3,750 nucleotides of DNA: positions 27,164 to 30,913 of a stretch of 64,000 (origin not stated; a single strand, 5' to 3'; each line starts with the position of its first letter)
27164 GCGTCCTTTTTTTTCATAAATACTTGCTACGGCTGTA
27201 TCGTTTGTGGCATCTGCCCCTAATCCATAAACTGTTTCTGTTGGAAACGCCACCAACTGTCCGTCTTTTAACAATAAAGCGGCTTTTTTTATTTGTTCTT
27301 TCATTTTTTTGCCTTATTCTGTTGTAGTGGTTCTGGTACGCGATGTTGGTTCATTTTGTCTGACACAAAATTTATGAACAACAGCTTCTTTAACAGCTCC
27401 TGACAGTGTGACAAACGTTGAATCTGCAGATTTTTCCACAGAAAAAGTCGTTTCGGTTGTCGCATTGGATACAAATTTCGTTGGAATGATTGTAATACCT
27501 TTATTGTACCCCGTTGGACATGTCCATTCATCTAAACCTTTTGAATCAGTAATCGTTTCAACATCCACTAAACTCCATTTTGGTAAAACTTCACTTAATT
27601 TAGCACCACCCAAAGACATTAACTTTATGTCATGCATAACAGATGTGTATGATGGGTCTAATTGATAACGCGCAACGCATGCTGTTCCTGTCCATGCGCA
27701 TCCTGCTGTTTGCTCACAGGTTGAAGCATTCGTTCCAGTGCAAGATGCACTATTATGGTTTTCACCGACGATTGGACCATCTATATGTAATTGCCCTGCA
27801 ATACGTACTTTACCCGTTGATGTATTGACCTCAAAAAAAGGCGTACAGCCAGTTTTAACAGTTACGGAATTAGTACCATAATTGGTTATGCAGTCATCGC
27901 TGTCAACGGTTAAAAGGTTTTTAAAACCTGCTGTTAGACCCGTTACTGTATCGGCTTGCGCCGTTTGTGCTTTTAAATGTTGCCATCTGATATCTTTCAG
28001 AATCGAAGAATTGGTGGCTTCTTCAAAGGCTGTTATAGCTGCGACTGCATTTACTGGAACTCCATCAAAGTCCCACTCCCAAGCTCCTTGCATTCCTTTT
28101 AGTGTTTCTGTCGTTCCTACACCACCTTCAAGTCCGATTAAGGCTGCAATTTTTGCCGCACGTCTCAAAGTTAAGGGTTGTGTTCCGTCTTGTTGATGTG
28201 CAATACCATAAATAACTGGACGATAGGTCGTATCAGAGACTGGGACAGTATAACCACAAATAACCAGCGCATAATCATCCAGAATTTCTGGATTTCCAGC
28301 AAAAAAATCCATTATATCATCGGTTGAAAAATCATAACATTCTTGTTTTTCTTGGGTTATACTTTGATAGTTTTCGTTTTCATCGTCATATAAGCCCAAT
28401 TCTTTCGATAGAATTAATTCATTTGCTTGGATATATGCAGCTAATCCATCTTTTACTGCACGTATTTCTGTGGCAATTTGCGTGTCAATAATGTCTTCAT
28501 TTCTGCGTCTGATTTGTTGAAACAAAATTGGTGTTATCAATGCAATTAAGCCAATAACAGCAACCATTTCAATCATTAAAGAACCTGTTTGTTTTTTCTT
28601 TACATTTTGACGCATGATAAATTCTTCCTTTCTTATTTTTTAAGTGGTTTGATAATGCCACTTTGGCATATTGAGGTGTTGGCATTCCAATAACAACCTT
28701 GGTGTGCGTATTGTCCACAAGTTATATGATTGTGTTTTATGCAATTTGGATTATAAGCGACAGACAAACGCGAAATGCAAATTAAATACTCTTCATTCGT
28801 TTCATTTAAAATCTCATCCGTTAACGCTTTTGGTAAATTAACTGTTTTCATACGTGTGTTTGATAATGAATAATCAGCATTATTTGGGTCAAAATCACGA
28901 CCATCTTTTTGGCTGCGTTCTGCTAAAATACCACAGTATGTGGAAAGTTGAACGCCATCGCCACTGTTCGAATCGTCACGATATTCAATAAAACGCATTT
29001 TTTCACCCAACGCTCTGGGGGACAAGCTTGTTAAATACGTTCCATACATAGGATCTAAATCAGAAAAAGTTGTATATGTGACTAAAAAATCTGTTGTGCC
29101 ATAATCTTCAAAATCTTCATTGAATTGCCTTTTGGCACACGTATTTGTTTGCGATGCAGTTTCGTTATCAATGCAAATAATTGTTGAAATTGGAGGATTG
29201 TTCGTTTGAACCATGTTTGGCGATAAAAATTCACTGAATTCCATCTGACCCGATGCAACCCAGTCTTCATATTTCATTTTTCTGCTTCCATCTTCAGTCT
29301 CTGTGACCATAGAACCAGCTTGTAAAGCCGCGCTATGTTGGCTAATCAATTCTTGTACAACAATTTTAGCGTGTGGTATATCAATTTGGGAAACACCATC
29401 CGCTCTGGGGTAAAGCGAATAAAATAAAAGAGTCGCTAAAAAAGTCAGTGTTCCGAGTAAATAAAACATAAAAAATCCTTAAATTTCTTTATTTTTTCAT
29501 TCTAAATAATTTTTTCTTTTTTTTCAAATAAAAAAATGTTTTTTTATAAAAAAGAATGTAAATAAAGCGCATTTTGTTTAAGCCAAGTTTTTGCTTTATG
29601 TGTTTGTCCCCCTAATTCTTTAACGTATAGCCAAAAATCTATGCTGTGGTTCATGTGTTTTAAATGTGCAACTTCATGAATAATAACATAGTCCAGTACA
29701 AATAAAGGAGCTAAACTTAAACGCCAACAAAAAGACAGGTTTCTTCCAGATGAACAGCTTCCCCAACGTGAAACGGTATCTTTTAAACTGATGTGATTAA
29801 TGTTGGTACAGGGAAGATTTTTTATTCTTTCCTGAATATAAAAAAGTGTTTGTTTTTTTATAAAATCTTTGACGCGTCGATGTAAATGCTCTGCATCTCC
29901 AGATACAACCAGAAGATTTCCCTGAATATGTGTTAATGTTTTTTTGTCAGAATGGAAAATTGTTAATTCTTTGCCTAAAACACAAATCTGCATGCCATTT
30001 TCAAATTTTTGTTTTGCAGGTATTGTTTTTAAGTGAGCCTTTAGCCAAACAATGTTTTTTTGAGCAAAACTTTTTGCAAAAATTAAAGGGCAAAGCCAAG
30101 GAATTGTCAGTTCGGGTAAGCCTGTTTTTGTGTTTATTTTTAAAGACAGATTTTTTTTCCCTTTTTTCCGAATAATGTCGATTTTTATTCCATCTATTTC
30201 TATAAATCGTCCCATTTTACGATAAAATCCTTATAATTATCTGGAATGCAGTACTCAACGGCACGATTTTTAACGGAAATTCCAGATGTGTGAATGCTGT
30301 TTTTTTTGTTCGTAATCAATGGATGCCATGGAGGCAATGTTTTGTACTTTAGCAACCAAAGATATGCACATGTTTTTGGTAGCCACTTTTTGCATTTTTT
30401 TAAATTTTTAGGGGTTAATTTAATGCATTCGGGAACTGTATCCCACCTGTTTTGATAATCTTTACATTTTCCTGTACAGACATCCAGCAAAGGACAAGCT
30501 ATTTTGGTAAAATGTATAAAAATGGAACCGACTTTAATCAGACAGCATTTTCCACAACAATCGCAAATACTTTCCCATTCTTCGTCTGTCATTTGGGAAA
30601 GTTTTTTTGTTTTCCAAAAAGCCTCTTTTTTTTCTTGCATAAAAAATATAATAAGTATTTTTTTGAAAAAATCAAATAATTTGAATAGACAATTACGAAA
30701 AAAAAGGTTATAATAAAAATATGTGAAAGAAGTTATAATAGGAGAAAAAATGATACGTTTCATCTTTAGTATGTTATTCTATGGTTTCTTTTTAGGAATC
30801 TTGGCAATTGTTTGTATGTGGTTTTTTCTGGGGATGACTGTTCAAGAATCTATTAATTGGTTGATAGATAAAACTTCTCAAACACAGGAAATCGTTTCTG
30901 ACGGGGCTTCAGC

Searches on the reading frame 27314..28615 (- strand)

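Call 25: search_protein_families(library=pfam, proteins=[window:27314-28615:-], max_evalue=10)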
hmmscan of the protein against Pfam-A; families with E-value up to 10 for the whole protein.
window:27314-28615:- (433 aa): 1 family
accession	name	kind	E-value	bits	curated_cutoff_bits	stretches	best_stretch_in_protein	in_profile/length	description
PF07087.16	DUF1353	-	0.017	15.1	22.5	1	180-224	24-69/91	Protein of unknown function (DUF1353)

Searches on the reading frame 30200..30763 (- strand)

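Call 44: search_protein_families(library=pfam, proteins=[window:30200-30763:-], max_evalue=0.01)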
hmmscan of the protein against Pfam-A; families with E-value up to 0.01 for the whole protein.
window:30200-30763:- (187 aa): 1 family
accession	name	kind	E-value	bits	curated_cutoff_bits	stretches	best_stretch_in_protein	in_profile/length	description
PF03692.20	CxxCxxCC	-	0.0019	19.3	23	0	67-133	2-85/85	Putative zinc- or iron-chelating domain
